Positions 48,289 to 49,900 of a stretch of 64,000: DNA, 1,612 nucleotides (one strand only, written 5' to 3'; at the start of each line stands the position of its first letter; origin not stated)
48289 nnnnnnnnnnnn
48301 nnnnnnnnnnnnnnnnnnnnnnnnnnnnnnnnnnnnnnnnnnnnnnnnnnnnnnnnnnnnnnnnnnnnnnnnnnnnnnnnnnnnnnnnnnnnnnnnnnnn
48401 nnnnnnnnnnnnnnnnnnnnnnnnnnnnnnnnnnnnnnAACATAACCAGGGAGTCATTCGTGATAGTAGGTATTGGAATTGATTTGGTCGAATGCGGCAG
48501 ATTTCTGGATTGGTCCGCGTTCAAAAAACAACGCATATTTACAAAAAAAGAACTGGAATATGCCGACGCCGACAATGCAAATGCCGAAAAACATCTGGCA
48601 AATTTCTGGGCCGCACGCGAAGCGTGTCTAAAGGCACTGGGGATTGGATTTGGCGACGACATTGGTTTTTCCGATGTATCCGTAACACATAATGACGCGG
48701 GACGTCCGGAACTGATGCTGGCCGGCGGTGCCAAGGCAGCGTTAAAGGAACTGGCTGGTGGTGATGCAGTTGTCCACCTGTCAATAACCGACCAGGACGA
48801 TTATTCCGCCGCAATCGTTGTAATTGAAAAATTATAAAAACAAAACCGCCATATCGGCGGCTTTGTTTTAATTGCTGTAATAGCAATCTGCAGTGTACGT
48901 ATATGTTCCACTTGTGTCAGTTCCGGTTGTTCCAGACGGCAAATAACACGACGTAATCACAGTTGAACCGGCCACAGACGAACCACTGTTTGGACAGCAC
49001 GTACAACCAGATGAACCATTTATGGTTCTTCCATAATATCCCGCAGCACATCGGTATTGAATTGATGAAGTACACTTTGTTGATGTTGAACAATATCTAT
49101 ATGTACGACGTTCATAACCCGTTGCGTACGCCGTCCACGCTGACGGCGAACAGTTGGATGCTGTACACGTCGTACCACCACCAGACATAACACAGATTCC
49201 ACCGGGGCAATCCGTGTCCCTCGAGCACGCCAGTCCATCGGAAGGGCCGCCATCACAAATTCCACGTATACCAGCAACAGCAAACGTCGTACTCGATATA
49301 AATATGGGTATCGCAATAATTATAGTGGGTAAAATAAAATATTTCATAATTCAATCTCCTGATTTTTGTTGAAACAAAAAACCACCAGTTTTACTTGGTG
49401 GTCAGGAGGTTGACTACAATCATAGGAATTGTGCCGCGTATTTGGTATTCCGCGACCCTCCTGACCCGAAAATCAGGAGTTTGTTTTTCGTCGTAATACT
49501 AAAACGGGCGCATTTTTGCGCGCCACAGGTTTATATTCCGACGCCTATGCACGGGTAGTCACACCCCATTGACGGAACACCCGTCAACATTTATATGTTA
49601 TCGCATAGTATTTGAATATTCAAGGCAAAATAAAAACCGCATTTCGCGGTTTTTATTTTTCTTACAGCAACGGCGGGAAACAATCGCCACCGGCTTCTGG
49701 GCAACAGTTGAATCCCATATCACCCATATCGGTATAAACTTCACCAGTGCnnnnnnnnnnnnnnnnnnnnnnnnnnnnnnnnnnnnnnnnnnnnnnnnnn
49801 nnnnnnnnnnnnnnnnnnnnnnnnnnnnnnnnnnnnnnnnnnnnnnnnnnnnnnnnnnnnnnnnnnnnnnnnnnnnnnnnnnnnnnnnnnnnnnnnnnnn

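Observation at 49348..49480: Structured leader with an internal intrinsic terminator and an anti-Shine-Dalgarno segment upstream of the small Cys-rich gene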

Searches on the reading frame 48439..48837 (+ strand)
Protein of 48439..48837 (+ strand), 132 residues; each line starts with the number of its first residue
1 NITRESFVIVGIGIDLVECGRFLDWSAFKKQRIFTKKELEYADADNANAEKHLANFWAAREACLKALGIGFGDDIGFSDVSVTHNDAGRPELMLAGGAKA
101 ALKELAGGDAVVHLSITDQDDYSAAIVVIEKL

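Call 11: search_protein_families(library=pfam, proteins=[window:48439-48837:+], max_evalue=0.1)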
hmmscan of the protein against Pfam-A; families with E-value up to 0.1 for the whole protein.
window:48439-48837:+ (132 aa): 1 family
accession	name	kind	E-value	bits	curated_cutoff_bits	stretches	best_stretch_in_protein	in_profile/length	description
PF01648.25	ACPS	-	7.8e-16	58.5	25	1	11-106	1-100/111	4'-phosphopantetheinyl transferase superfamily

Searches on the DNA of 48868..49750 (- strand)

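Call 4: search_rna_families(source=window, start=49200, end=49750, threshold=evalue, max_evalue=10, show_alignments=3)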
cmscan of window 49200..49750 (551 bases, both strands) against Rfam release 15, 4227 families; matches with E-value up to 10: 18.
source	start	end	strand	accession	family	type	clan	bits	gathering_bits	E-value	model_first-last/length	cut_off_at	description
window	49593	49662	+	RF02064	STnc370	Gene; sRNA;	-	28.3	54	0.11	1-71/71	no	Enterobacterial sRNA STnc370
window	49624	49695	-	RF02064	STnc370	Gene; sRNA;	-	24.2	54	0.77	1-71/71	no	Enterobacterial sRNA STnc370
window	49591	49659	-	RF02900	AaHKsRNA82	Gene; sRNA;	-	23.8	51.4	0.28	1-81/81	no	Aggregatibacter sRNA 82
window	49611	49659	+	RF02495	ohsC_RNA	Gene; antitoxin;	-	21.3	50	0.93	1-77/77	no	Oppression of Hydrophobic ORF by sRNA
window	49584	49659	+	RF00512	Leu_leader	Cis-reg; leader;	-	20.8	50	0.073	1-148/148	no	Leucine operon leader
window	49629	49699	-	RF00512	Leu_leader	Cis-reg; leader;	-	20.6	50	0.083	1-148/148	no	Leucine operon leader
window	49625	49712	-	RF02074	STnc240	Gene; sRNA;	-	20.3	55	2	1-77/77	no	Enterobacterial sRNA STnc240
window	49630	49705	-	RF01394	isrK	Gene; sRNA;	-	19.8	50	0.053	1-77/77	no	isrK Hfq binding RNA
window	49569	49659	+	RF04342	Plastid-psbA-1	Cis-reg;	CL00153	19.1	54.3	6.7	1-114/114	no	Plastid-psbA-1 3UTR RNA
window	49428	49521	-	RF02899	AaHKsRNA54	Gene; sRNA;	-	18.7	37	1.2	1-118/118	no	Aggregatibacter sRNA 54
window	49604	49663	+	RF01770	rimP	Cis-reg; leader;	-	17.1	47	3.8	1-102/102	no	Gammaprotebacteria rimP leader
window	49589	49618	+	RF01348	CRISPR-DR38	Gene; CRISPR;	-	16.9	44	4.4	1-35/35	no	CRISPR RNA direct repeat element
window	49590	49664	-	RF03066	COG3610-DE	Gene; sRNA;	-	15.9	73.5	2.3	1-116/116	no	COG3610-DE RNA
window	49508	49544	-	RF01077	TLS-PK2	Cis-reg;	-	15.8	42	3.4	1-66/66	no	Pseudoknot of tRNA-like structure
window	49364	49386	-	RF01080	UPD-PKib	Cis-reg;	-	15.4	39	5.8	1-32/32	no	Pseudoknot of upstream pseudoknot domain (UPD) of the 3'UTR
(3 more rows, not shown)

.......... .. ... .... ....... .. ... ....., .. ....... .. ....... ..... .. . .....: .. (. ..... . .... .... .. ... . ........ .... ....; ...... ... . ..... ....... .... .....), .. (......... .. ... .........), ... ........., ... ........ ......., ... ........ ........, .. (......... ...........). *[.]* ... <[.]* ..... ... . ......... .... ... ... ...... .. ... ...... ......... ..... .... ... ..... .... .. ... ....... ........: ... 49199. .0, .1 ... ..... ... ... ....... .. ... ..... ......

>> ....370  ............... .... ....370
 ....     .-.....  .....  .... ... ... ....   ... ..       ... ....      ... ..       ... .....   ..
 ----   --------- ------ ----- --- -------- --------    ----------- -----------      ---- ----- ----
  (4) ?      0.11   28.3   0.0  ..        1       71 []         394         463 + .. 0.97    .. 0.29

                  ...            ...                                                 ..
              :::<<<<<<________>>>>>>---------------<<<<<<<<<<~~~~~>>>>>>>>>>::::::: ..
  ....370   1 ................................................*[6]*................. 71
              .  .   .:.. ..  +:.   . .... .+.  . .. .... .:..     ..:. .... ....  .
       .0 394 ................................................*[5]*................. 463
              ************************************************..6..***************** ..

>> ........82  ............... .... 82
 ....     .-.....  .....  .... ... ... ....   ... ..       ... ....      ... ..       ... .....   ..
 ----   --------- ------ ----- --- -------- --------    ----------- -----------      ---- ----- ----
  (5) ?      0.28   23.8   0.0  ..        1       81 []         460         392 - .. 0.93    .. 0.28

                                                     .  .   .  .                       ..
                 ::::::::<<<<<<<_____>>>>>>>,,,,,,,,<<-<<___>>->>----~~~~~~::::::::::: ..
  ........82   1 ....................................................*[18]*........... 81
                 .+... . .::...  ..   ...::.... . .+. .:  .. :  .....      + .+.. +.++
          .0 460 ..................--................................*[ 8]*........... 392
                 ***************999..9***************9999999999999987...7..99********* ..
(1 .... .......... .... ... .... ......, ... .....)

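Call 38: search_rna_families(sources=[L012, L016, L022, L010, L014, L052, L044, L018, L035, L045], threshold=gathering)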
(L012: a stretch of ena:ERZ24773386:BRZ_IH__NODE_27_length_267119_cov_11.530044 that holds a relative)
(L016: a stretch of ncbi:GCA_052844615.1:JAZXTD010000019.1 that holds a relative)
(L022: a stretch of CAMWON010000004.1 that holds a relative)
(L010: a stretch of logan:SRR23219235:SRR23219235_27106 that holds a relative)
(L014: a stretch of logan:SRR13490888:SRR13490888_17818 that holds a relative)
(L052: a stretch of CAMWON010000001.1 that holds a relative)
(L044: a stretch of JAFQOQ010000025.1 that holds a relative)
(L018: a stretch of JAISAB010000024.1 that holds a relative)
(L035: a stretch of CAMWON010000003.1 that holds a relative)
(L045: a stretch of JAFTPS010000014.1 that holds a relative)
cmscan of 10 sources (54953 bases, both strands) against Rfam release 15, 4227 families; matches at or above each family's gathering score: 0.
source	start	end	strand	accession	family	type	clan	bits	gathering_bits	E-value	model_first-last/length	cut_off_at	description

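Call 62: search_rna_families(sources=[L021, L049, L062, L033, L040, L020], threshold=gathering)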
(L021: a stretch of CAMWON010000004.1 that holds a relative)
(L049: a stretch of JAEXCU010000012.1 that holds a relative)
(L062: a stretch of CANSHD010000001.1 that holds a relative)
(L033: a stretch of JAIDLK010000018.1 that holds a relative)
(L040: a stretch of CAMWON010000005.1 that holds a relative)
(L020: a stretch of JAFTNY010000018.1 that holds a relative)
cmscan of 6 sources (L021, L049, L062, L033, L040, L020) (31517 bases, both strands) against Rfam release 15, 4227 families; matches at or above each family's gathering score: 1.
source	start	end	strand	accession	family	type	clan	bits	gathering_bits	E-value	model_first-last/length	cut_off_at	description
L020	2060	2151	+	RF02221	sRNA-Xcc1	Gene; sRNA;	-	56.4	53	1e-07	1-87/87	no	sRNA-Xcc1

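Call 63: search_rna_families(source=L020, start=1880, end=2260, threshold=evalue, max_evalue=1, show_alignments=2)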
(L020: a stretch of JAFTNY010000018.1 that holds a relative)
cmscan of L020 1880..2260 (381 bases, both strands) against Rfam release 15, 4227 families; matches with E-value up to 1: 3.
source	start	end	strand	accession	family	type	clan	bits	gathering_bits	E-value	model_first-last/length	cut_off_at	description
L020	2060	2151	+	RF02221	sRNA-Xcc1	Gene; sRNA;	-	56.4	53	1.2e-09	1-87/87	no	sRNA-Xcc1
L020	2045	2221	+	RF01578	RUF1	Gene; sRNA;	-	17.7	70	0.43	1-264/264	no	Plasmodium RNA of unkown function RUF1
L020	1995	2168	+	RF01808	MicX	Gene; sRNA;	-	17.6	75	0.12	1-194/194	no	MicX Vibrio cholerae sRNA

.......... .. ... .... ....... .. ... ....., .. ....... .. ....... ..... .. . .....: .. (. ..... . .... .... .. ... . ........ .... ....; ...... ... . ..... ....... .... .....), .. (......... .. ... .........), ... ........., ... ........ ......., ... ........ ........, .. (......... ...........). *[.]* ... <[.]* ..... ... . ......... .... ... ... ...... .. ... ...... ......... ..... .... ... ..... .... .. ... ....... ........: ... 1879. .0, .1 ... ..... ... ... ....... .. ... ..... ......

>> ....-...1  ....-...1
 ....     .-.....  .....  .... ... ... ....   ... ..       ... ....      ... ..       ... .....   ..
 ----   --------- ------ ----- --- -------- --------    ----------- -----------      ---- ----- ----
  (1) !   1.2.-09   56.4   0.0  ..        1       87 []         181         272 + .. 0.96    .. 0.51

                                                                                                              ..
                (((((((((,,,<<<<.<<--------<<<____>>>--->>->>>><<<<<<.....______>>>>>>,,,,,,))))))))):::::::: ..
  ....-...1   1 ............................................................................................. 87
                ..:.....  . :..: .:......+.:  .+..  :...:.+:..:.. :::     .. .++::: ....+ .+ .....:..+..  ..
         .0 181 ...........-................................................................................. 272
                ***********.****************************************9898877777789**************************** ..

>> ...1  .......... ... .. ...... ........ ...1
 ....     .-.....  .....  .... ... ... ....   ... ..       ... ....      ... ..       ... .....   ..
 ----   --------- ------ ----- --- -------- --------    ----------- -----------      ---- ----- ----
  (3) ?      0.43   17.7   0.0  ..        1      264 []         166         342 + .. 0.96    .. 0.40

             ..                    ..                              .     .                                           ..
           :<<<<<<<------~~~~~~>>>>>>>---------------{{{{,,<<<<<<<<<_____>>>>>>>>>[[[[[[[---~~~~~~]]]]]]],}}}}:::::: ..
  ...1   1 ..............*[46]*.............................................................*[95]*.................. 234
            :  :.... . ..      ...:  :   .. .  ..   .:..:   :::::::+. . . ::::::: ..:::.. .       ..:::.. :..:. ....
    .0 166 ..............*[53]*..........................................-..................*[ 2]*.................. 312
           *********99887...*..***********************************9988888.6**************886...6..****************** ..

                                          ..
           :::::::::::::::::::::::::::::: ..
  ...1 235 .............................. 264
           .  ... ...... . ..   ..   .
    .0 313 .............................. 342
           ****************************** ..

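Call 67: search_rna_families(sources=[L021, L049, L062, L033, L040, L017, L028, L043, L048, L060], threshold=evalue, max_evalue=0.05, show_alignments=3)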
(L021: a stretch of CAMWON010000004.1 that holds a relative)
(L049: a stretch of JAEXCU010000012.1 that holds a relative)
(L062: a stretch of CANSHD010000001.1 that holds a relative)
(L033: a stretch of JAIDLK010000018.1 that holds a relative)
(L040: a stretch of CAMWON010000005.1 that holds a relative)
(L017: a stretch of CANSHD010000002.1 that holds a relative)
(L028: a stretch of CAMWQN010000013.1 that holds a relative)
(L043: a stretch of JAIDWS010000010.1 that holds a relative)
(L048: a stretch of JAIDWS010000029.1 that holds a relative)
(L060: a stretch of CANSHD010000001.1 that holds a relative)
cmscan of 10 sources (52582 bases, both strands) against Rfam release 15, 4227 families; matches with E-value up to 0.05: 10.
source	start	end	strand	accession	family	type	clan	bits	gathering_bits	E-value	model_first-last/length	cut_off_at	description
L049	1922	2015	+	RF02221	sRNA-Xcc1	Gene; sRNA;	-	41.6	53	0.00054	1-87/87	no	sRNA-Xcc1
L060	3874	3969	+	RF02221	sRNA-Xcc1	Gene; sRNA;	-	38.5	53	0.0029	1-87/87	no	sRNA-Xcc1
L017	1093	1191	-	RF02221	sRNA-Xcc1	Gene; sRNA;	-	34.4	53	0.027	1-87/87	no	sRNA-Xcc1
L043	2152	2244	+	RF02221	sRNA-Xcc1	Gene; sRNA;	-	33.9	53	0.035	1-87/87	no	sRNA-Xcc1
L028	2051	2150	+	RF02221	sRNA-Xcc1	Gene; sRNA;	-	33.8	53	0.038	1-87/87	no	sRNA-Xcc1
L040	3710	3797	-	RF00140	Alpha_RBS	Cis-reg;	-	33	38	0.00068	1-110/110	no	Alpha operon ribosome binding site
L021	507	595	+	RF02621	BSnc120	Gene; sRNA;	-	28.3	114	0.018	1-88/88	no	Brucella sRNA 120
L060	1735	1815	-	RF02621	BSnc120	Gene; sRNA;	-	27.7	114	0.028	1-88/88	no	Brucella sRNA 120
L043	1279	1348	+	RF02621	BSnc120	Gene; sRNA;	-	27.6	114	0.03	1-88/88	no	Brucella sRNA 120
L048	4775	4880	-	RF00166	PrrB_RsmZ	Gene; sRNA;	CL00106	26.5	44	0.032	1-133/133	no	PrrB/RsmZ RNA family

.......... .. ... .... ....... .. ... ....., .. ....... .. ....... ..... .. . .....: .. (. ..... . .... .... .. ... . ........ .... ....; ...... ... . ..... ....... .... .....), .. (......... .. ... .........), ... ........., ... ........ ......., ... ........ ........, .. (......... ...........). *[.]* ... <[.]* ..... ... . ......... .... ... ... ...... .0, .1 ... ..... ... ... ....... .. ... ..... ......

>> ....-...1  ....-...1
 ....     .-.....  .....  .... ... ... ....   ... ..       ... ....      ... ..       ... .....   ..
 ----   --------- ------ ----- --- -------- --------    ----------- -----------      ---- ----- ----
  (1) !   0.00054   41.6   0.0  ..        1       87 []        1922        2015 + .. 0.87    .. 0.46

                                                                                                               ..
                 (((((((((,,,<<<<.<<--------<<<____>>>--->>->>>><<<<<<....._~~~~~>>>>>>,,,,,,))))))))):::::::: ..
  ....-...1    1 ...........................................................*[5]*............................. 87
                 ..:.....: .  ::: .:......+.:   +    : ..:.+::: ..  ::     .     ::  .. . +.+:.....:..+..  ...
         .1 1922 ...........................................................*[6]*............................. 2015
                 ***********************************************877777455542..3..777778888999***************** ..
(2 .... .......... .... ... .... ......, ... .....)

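Call 90: search_with_rna_model(model_id=R1, source=window, start=49300, end=49700, filters=off, max_evalue=10, show_alignments=2)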
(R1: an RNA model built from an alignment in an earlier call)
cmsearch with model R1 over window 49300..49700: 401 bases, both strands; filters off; matches with E-value up to 10: 11.
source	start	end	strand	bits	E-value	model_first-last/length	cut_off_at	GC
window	49400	49466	-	20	0.00021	1-86/86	no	0.52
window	49400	49466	+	17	0.001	1-86/86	no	0.52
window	49489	49543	-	10.6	0.032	1-86/86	no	0.49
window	49570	49586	-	4.6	0.8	1-86/86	no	0.59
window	49489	49543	+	4.2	0.97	1-86/86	no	0.49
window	49570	49586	+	3.7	1.3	1-86/86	no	0.59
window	49324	49386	-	3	1.8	1-86/86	no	0.27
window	49628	49658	+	0.8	6.2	1-86/86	no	0.29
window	49671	49692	-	0.7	6.5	1-86/86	no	0.68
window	49301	49364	+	0.5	7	1-86/86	no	0.25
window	49635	49651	-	0.5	7.2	1-86/86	no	0.53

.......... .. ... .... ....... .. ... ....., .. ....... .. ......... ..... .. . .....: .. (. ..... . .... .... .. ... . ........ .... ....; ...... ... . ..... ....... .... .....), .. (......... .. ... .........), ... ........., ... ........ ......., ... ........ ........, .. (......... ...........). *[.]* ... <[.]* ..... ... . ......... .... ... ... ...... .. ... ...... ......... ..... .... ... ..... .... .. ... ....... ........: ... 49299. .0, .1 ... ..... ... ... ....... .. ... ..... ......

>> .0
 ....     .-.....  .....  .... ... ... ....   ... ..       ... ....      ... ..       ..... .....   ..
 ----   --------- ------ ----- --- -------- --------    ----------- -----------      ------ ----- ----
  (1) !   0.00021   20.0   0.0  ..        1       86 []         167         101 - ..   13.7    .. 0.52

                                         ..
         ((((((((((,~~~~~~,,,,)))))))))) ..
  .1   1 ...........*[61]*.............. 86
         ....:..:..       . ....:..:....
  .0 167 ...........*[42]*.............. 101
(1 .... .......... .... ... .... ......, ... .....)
